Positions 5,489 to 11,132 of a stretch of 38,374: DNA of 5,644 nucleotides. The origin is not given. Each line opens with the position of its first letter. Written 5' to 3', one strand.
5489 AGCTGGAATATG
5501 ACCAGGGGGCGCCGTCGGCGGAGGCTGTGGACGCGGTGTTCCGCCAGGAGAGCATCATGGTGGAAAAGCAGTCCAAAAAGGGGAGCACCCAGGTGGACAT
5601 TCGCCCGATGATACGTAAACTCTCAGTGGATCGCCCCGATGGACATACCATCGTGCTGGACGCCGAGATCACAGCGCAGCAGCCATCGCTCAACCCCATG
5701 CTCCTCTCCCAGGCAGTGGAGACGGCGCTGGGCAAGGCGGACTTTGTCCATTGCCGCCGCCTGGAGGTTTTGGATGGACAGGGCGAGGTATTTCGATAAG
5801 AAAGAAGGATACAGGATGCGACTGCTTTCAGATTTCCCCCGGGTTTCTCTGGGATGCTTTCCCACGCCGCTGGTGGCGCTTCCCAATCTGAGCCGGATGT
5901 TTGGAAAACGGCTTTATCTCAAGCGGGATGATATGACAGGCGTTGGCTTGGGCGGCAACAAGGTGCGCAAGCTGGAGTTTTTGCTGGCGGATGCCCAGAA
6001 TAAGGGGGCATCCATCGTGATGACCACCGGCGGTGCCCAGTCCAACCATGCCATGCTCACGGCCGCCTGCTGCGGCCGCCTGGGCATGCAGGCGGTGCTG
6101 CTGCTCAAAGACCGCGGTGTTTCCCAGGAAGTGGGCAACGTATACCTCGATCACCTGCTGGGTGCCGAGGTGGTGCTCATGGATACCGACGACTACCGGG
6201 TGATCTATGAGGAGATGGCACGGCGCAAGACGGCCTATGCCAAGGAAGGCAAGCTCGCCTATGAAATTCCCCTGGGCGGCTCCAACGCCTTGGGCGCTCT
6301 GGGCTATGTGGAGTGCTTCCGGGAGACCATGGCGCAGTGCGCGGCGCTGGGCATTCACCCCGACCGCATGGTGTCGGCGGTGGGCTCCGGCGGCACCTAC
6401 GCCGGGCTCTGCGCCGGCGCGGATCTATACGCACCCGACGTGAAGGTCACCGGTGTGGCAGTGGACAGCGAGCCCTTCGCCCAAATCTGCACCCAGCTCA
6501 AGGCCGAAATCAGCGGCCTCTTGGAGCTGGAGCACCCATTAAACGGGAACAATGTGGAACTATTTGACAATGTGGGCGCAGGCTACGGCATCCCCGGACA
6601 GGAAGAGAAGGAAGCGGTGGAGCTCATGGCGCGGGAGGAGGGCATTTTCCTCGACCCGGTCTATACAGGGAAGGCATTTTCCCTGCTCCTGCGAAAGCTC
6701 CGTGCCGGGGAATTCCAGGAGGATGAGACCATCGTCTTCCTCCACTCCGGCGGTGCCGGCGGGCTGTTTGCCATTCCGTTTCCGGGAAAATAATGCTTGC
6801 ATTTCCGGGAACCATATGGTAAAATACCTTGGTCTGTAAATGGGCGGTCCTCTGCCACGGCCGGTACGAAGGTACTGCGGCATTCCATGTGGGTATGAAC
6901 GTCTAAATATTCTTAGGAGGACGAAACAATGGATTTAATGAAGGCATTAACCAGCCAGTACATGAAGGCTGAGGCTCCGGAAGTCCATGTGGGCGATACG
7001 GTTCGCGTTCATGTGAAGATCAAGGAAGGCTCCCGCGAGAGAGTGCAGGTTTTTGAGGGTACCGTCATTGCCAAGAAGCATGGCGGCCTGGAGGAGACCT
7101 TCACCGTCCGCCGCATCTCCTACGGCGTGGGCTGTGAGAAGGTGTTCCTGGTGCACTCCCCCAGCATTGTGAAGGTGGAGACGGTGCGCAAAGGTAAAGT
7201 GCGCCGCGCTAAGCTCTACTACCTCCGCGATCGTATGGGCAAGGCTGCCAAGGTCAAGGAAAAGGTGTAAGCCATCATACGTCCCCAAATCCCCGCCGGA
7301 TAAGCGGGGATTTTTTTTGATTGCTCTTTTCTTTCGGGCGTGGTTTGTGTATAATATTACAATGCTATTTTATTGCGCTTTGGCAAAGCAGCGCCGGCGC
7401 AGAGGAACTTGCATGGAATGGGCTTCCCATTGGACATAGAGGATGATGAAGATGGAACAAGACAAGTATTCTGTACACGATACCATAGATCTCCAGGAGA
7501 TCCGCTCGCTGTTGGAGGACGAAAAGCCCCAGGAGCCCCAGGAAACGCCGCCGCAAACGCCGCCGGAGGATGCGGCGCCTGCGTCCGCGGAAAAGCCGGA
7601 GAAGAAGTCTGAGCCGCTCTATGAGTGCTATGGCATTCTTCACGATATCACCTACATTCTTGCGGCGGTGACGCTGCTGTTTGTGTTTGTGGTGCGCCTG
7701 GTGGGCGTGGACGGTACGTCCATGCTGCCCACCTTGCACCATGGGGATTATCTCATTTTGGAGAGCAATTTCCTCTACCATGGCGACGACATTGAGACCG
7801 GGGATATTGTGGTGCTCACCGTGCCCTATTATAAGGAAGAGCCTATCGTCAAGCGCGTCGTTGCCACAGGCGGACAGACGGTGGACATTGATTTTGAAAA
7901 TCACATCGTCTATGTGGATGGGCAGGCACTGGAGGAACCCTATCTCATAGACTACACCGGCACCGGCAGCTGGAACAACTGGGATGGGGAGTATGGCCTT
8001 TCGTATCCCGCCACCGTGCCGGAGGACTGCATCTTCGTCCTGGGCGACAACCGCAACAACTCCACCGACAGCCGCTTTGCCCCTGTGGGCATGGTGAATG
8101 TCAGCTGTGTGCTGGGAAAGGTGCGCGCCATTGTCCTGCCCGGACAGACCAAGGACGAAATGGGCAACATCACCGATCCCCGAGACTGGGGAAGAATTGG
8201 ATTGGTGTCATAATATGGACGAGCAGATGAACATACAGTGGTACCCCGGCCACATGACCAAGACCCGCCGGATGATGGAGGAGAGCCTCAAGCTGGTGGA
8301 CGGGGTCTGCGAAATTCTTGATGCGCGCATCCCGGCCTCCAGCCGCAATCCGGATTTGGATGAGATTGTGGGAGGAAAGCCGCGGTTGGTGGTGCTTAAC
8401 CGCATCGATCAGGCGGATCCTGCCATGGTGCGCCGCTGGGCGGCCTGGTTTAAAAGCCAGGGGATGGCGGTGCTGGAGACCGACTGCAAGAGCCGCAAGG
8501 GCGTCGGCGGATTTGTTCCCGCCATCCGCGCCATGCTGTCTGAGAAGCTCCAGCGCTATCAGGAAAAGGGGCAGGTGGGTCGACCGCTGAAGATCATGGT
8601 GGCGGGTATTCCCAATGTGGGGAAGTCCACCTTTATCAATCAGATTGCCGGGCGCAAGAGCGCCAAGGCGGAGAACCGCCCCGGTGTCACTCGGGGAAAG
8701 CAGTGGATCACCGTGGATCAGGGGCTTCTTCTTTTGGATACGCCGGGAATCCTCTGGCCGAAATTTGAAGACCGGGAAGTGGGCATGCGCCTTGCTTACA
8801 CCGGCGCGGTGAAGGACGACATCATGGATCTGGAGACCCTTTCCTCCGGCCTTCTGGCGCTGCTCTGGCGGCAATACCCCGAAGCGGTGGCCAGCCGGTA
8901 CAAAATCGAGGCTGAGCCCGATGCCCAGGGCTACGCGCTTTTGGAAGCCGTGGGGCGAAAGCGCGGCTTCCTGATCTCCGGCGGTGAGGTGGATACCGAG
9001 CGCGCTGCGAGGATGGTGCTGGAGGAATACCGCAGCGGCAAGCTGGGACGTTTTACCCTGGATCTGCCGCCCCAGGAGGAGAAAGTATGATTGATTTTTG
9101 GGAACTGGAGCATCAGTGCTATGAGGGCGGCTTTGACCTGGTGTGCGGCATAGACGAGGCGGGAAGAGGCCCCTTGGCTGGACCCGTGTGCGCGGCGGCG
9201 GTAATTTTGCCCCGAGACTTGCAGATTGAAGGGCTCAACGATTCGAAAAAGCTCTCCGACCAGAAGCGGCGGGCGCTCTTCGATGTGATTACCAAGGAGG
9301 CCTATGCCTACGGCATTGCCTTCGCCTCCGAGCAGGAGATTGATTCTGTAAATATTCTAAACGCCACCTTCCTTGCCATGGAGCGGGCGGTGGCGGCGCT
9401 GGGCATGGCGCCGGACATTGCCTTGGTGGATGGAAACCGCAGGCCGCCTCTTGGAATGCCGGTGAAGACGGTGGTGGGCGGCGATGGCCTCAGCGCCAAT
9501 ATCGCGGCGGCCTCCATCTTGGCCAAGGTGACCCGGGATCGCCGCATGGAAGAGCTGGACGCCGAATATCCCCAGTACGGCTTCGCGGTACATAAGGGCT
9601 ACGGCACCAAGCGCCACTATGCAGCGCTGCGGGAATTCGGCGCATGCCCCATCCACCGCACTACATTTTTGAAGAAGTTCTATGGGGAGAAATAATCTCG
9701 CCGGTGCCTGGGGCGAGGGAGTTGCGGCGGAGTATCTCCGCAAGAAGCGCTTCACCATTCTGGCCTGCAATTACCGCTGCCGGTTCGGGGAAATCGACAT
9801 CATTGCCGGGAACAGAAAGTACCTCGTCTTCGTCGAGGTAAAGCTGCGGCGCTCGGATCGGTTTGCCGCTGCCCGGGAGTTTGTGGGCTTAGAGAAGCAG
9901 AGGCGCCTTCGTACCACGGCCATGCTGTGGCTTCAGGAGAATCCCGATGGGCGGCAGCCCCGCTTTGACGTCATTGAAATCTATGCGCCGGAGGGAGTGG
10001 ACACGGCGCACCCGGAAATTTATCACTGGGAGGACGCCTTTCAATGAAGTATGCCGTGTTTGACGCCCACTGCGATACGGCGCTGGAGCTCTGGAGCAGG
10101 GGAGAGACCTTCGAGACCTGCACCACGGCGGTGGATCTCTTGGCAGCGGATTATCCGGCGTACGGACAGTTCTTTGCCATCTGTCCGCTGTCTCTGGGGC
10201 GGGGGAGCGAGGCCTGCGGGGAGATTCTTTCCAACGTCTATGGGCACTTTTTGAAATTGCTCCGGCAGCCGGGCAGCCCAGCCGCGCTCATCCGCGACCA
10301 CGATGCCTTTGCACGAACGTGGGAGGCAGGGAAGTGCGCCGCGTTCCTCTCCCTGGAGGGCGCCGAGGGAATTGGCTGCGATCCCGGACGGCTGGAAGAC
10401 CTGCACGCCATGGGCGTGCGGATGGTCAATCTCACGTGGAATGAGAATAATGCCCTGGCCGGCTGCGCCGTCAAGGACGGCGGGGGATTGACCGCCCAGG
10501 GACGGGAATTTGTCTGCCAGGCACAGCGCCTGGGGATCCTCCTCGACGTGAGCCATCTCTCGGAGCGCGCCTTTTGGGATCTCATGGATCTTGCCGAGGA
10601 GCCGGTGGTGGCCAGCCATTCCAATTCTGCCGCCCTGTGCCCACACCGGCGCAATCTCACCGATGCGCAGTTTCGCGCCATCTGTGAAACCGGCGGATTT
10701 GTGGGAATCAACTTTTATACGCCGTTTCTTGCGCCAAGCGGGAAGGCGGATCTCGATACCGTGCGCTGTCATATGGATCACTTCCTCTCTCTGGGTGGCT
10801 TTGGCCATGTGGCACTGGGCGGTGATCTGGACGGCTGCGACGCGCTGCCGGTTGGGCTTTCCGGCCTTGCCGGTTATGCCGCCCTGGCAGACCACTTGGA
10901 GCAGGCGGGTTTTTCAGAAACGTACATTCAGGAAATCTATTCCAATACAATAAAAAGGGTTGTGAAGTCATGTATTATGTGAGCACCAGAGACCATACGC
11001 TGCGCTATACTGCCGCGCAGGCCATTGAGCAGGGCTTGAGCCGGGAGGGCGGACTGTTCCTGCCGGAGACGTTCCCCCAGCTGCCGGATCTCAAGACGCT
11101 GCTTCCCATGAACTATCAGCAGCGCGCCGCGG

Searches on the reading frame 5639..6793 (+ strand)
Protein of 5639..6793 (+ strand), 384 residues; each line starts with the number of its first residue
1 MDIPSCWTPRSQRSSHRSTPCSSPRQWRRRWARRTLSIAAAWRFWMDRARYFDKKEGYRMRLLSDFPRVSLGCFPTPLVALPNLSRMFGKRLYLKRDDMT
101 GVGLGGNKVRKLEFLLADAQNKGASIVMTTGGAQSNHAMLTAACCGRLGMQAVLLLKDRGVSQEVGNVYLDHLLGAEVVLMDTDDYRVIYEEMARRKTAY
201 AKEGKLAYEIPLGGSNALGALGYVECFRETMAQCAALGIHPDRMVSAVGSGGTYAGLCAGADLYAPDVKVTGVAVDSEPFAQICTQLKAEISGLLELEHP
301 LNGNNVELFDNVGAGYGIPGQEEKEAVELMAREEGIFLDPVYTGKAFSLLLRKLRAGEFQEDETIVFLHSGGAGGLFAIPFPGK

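Call 13: search_protein_families(library=pfam, proteins=[window:5639-6793:+])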
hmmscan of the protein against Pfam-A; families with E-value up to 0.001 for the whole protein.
window:5639-6793:+ (384 aa): 1 family
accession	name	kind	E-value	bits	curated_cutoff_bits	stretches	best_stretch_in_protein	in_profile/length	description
PF00291.31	PALP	-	7.8e-50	170.3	35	1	69-371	1-295/295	Pyridoxal-phosphate dependent enzyme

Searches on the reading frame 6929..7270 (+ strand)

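Call 13: search_protein_families(library=pfam, proteins=[window:6929-7270:+])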
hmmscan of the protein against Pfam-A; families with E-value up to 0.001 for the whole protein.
window:6929-7270:+ (113 aa): 1 family
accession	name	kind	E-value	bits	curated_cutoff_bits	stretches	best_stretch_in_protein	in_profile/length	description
PF01245.26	Ribosomal_L19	-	4.9e-48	162.1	22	1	3-112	2-111/111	Ribosomal protein L19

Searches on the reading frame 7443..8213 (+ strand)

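Call 13: search_protein_families(library=pfam, proteins=[window:7443-8213:+])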
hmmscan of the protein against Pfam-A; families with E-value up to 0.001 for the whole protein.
window:7443-8213:+ (256 aa): 2 families
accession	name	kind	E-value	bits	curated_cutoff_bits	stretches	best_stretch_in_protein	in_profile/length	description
PF10502.14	Peptidase_S26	-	2.4e-37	128.9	22.9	1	69-231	8-167/168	Signal peptidase, peptidase S26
PF00717.28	Peptidase_S24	-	2.9e-06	27.4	23.3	1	86-145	37-88/116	Peptidase S24-like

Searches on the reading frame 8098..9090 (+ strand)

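Call 13: search_protein_families(library=pfam, proteins=[window:8098-9090:+])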
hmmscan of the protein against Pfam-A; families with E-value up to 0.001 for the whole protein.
window:8098-9090:+ (330 aa): 3 families
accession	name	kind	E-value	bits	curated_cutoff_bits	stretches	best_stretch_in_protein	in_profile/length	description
PF01926.29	MMR_HSR1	-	1.1e-16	61.3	21.9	1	165-235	1-71/113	50S ribosome-binding GTPase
PF02421.24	FeoB_N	-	3.9e-08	33.4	27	1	165-218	2-57/156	Ferrous iron transport protein B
PF03193.22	RsgA_GTPase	-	5.4e-06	26.8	30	1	97-218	57-168/174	RsgA GTPase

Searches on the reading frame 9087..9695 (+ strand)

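Call 13: search_protein_families(library=pfam, proteins=[window:9087-9695:+])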
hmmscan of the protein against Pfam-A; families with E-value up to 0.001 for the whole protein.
window:9087-9695:+ (202 aa): 1 family
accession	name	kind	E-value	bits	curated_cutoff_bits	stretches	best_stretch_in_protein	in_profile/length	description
PF01351.25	RNase_HII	-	3.4e-45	154.8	25.8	1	20-195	1-197/199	Ribonuclease HII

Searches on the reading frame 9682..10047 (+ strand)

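Call 13: search_protein_families(library=pfam, proteins=[window:9682-10047:+])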
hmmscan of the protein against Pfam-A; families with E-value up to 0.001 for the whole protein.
window:9682-10047:+ (121 aa): 2 families
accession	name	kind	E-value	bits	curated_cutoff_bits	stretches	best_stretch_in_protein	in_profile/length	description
PF02021.23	UPF0102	-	2.2e-28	98.9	23.6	1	11-100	1-80/80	Uncharacterised protein family UPF0102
PF08378.17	NERD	-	7.4e-06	26.9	22.1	1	7-62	1-63/111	Nuclease-related domain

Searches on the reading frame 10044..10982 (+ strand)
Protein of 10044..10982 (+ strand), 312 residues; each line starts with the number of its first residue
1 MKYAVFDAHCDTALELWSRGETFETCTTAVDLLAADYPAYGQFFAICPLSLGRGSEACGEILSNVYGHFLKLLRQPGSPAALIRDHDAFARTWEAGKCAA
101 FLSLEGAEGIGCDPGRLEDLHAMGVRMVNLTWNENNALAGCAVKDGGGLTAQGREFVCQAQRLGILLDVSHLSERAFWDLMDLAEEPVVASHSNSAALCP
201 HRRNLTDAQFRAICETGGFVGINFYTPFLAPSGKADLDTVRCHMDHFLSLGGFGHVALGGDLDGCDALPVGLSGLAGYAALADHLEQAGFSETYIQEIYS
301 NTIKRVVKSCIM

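Call 13: search_protein_families(library=pfam, proteins=[window:10044-10982:+])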
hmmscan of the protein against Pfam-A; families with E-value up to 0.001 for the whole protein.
window:10044-10982:+ (312 aa): 1 family
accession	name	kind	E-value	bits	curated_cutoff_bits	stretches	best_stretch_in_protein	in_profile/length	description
PF01244.27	Peptidase_M19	-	8.4e-76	255.6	26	1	3-308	6-318/319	Membrane dipeptidase (Peptidase family M19)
